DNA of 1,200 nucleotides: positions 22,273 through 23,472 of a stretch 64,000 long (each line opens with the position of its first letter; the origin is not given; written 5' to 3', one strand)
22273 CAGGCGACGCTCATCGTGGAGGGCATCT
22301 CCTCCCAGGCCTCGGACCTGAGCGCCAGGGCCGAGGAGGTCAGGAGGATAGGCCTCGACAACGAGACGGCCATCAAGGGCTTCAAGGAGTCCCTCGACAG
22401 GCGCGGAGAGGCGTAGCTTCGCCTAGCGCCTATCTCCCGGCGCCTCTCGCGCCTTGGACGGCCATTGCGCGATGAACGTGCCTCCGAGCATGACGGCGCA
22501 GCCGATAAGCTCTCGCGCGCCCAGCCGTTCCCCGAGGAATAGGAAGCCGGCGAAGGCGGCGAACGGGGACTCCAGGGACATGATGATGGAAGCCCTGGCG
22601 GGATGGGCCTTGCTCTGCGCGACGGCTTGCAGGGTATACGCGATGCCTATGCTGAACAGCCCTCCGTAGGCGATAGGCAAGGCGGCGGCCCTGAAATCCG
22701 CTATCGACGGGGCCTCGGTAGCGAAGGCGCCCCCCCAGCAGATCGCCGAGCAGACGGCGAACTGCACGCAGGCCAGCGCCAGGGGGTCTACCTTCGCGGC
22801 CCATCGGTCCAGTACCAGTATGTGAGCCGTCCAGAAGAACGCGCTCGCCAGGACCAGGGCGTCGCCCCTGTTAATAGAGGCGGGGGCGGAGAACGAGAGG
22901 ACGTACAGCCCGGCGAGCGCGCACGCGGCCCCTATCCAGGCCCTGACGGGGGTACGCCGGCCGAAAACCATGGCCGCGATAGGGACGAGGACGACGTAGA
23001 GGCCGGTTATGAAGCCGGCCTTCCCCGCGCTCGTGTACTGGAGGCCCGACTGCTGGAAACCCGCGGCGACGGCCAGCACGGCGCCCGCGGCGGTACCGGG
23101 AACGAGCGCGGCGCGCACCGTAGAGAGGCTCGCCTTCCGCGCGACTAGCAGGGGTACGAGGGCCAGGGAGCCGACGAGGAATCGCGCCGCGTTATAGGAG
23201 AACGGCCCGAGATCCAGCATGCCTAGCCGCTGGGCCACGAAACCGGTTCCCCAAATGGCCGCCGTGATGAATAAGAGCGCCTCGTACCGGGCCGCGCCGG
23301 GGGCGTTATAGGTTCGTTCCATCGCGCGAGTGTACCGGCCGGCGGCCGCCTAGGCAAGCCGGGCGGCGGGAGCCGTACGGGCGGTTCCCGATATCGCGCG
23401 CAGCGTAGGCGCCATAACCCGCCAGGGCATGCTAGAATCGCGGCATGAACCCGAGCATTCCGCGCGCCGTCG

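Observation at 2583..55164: Eleven operon-first genes have a -10 box exactly 6-7 nt before the ATG and no SD: widespread leaderless mRNAs?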

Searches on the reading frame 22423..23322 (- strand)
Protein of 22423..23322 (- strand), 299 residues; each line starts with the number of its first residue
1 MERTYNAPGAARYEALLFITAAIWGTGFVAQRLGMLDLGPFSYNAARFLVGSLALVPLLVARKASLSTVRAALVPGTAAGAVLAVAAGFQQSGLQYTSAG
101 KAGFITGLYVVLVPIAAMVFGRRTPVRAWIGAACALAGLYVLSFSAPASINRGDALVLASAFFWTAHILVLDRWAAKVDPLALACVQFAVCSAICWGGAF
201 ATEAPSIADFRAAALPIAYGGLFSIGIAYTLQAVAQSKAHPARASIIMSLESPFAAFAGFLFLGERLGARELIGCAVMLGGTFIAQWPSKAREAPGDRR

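Call 35: search_protein_families(library=ncbifam, proteins=[window:22423-23322:-], max_evalue=0.00001)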
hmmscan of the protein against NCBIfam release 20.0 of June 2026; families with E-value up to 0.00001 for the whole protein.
window:22423-23322:- (299 aa): 4 families
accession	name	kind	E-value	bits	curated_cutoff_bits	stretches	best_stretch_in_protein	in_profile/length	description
TIGR00950.1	2A78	equivalog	2.2e-08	33.9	230.2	1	24-281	1-262/264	carboxylate/amino acid/amine transporter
NF008432.0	PRK11272.1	equivalog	8.6e-08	31.7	270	1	17-288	15-288/294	drug/metabolite exporter YedA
TIGR03340.1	phn_DUF6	hypoth_equivalog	2e-06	27.7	288.15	1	107-283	98-279/281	phosphonate utilization associated putative membrane protein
NF007823.0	PRK10532.1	equivalog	6.9e-06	25.4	354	1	114-276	108-270/295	threonine/homoserine exporter RhtA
